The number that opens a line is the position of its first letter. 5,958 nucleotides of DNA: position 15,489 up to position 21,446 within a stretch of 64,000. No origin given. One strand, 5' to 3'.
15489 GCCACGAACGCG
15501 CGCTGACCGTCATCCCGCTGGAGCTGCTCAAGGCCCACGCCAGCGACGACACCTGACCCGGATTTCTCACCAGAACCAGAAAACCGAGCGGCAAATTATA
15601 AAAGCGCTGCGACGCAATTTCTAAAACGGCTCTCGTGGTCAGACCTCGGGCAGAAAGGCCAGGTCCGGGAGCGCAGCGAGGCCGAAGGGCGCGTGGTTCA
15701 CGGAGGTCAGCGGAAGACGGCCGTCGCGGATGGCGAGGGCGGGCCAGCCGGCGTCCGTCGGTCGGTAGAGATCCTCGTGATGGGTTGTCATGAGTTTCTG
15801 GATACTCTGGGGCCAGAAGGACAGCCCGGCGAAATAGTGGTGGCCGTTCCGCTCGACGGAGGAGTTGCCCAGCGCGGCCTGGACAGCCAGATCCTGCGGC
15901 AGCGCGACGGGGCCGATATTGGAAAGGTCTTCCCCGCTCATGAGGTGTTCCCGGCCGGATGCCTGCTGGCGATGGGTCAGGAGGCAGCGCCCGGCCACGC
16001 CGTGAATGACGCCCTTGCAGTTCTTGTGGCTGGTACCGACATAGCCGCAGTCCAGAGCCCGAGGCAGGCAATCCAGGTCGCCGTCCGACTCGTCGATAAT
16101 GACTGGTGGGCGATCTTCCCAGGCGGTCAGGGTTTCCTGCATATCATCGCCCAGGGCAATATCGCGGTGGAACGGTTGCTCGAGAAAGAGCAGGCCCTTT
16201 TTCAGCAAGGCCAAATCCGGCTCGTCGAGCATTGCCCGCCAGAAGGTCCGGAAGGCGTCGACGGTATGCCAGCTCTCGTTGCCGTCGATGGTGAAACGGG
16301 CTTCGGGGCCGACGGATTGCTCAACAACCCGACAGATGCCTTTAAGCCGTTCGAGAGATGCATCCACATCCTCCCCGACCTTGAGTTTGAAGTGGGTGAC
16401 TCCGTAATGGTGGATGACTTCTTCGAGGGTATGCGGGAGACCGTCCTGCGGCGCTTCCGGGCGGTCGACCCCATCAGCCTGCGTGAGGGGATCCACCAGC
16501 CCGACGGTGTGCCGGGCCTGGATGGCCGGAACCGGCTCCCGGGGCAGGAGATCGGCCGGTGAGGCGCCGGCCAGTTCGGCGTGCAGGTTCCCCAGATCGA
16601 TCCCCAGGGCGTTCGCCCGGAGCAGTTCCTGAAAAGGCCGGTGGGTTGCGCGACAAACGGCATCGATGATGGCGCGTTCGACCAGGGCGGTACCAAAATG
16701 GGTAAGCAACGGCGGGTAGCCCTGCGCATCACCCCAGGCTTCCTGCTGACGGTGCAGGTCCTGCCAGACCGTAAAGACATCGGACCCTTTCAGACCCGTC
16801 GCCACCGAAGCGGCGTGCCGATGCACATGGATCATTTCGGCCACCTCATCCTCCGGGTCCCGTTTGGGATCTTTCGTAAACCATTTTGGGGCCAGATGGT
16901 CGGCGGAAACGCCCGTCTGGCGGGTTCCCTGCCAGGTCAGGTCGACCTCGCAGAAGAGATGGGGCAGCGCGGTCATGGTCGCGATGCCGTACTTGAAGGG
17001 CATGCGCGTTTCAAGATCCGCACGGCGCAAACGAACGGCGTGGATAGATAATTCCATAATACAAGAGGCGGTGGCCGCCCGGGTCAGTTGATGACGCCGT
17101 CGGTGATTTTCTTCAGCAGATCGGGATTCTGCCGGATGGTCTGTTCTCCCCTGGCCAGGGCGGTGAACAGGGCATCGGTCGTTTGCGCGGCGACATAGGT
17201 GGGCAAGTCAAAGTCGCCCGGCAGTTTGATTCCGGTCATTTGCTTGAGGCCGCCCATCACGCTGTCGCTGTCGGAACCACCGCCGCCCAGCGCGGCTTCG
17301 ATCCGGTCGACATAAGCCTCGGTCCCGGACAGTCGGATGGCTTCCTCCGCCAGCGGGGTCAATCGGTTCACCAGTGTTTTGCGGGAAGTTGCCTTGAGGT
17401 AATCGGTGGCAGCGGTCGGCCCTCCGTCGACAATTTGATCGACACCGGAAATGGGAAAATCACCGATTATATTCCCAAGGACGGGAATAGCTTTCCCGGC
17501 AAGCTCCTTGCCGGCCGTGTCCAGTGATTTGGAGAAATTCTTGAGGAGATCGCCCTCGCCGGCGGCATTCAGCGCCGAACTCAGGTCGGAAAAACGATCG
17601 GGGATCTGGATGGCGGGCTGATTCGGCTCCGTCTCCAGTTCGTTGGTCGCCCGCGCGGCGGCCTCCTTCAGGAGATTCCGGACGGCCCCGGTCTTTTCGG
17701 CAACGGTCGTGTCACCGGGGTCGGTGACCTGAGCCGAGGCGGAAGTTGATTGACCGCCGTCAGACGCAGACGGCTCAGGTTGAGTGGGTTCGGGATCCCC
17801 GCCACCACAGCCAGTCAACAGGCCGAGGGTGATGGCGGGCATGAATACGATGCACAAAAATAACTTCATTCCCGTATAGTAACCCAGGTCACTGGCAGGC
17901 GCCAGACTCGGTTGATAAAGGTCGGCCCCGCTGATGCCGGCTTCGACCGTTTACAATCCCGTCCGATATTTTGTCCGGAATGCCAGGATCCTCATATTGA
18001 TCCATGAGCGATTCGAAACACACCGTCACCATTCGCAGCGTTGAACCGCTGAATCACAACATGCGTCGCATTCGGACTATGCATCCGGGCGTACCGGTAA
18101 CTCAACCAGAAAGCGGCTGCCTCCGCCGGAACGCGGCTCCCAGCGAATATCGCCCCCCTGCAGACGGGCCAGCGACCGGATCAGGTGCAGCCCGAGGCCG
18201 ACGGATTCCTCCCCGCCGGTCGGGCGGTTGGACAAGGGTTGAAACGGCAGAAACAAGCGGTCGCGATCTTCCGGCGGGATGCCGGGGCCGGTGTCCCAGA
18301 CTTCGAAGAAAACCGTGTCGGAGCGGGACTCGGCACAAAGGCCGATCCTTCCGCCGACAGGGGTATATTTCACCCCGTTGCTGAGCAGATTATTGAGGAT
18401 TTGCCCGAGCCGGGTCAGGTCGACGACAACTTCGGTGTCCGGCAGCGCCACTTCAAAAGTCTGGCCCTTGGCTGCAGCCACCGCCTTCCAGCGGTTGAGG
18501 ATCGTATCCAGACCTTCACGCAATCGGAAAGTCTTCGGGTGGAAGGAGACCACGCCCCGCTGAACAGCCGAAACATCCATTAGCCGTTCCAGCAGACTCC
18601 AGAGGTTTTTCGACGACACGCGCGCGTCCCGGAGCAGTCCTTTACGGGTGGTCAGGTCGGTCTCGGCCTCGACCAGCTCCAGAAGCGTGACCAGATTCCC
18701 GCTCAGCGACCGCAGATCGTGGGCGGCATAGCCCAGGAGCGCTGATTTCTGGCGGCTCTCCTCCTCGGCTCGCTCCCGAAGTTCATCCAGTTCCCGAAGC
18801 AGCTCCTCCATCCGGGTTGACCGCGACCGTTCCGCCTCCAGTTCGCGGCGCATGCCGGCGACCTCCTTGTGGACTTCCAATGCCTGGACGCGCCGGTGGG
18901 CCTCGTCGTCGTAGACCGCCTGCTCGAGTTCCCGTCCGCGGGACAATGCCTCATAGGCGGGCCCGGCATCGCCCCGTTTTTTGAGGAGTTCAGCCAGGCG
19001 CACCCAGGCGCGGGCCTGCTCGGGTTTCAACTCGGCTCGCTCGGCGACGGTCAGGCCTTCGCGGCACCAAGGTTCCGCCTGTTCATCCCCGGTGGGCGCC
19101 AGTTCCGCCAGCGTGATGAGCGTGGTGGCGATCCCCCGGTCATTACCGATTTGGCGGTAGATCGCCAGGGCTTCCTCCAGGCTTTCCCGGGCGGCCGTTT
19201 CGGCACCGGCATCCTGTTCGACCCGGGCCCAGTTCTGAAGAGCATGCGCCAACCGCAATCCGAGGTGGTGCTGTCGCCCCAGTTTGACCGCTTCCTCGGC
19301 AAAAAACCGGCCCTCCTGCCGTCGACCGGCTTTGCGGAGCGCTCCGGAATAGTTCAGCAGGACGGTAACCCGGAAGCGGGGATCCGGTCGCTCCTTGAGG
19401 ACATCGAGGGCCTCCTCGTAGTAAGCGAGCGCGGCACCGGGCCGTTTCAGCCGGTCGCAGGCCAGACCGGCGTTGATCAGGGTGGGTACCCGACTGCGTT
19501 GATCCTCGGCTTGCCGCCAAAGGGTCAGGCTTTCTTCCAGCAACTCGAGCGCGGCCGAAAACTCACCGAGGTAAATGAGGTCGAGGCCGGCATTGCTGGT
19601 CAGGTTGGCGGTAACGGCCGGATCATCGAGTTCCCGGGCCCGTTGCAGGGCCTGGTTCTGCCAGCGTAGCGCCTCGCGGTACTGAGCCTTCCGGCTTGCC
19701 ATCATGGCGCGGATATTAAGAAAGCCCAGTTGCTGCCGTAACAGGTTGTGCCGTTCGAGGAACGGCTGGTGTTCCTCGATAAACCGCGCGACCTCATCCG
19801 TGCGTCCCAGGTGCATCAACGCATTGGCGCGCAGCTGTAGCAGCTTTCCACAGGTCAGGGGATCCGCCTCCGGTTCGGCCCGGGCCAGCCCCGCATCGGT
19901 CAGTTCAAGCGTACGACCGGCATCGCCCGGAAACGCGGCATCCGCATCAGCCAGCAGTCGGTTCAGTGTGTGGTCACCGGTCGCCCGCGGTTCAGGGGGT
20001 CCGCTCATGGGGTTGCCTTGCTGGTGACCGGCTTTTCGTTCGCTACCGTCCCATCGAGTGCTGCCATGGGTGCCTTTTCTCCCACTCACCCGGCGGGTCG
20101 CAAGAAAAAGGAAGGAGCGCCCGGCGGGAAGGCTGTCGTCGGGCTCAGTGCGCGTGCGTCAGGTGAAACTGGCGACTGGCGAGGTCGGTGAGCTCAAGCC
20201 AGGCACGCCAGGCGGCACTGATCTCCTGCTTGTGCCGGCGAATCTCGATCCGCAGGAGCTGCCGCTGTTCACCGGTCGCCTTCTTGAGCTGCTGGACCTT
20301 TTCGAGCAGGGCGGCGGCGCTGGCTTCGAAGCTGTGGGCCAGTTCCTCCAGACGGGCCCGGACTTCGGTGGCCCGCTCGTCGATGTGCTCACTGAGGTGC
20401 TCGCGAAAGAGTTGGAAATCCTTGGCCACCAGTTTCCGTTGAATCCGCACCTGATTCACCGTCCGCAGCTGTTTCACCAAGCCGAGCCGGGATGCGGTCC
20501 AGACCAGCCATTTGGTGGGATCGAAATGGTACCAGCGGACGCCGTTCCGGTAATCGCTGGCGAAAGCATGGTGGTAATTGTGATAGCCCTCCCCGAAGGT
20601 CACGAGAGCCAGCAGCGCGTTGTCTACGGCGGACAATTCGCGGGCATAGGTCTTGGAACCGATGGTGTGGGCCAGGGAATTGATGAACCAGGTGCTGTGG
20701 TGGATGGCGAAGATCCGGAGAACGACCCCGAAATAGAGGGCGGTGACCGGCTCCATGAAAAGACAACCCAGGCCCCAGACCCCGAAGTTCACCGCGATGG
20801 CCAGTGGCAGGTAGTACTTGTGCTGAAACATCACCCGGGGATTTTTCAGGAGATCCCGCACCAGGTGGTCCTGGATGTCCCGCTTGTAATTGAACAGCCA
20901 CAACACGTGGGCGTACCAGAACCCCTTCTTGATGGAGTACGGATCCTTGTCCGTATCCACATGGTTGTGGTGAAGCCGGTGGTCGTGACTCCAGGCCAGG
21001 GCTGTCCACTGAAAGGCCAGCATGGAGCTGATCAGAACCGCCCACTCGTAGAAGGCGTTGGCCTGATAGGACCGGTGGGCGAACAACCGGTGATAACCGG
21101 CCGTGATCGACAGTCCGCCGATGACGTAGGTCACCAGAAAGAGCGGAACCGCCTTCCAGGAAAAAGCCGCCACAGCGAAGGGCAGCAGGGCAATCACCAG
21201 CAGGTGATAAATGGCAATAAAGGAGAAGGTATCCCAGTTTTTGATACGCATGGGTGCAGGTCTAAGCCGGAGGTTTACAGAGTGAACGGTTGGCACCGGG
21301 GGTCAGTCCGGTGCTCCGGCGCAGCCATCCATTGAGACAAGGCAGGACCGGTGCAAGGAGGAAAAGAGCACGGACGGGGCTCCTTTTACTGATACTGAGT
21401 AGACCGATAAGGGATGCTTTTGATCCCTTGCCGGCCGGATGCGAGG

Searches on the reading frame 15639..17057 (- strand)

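Call 17: search_protein_families(library=pfam, proteins=[window:15639-17057:-])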
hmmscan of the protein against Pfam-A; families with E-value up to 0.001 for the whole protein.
window:15639-17057:- (472 aa): 1 family
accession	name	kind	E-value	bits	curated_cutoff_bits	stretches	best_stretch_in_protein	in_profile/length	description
PF13378.12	MR_MLE_C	-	2e-08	34.6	29.4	1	211-338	6-118/219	Enolase C-terminal domain-like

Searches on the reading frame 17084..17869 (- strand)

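Call 25: search_protein_families(library=pfam, proteins=[window:17084-17869:-], max_evalue=0.00001)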
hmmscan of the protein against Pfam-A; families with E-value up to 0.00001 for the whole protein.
window:17084-17869:- (261 aa): 1 family
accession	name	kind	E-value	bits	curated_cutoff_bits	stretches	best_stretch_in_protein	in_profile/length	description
PF13852.11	DUF4197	-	2.9e-24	86.3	24.9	1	57-250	5-187/199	Protein of unknown function (DUF4197)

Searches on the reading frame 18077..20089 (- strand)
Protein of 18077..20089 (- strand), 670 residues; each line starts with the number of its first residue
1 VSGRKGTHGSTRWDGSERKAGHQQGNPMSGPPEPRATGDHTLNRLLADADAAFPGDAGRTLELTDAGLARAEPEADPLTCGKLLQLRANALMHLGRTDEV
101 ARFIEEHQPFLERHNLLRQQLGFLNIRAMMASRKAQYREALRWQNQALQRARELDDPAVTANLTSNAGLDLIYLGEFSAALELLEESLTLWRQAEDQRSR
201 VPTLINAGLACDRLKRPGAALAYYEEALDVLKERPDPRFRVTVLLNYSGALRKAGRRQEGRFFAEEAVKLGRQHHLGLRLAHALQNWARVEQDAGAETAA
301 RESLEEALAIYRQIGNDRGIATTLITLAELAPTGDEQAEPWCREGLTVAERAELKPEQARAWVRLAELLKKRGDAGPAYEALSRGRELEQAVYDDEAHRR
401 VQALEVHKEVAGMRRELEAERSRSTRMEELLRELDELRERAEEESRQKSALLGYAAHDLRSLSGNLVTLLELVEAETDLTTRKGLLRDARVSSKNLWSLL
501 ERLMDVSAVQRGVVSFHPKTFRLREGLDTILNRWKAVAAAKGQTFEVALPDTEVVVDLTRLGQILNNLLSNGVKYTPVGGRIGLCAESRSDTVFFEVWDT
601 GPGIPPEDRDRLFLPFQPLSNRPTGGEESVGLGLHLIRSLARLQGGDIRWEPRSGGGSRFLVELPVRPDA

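Call 25: search_protein_families(library=pfam, proteins=[window:18077-20089:-], max_evalue=0.00001)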
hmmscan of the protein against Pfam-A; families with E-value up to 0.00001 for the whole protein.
window:18077-20089:- (670 aa): 7 families
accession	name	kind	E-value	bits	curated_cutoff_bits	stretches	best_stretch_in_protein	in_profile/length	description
PF02518.31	HATPase_c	-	2.5e-23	83.1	26.4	1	557-667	2-110/111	Histidine kinase-, DNA gyrase B-, and HSP90-like ATPase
PF13424.12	TPR_12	-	1.4e-20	73.7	30.1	2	160-233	2-77/77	Tetratricopeptide repeat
PF07719.23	TPR_2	-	7.2e-10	38.7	27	0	204-229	4-29/34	Tetratricopeptide repeat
PF17874.7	TPR_MalT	-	2.3e-07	30.8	45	0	126-292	6-172/336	MalT-like TPR region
PF13181.12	TPR_8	-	4.1e-07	30.1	25.7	0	203-229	3-29/34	Tetratricopeptide repeat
PF00515.34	TPR_1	-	1.1e-06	28.6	27.8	0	203-229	3-29/34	Tetratricopeptide repeat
PF13374.12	TPR_10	-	3e-06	27.5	27.5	0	160-194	1-35/42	Tetratricopeptide repeat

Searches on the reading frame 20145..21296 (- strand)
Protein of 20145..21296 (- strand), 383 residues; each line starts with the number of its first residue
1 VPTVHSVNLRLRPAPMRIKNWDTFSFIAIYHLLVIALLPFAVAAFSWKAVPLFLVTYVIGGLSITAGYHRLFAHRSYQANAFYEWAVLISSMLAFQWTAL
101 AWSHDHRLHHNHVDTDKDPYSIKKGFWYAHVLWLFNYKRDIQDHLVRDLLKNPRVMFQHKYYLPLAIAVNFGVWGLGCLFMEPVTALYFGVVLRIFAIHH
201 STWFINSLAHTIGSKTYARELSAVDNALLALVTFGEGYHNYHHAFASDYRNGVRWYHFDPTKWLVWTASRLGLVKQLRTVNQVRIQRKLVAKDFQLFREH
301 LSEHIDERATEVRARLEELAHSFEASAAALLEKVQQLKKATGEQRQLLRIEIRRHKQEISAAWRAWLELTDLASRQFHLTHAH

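Call 26: search_protein_families(library=pfam, proteins=[window:20145-21296:-], max_evalue=0.00001)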
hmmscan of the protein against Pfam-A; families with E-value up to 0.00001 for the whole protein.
window:20145-21296:- (383 aa): 1 family
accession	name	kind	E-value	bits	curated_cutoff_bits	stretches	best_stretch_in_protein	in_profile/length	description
PF00487.30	FA_desaturase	-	3.8e-17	63.3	29.7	1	46-267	2-240/253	Fatty acid desaturase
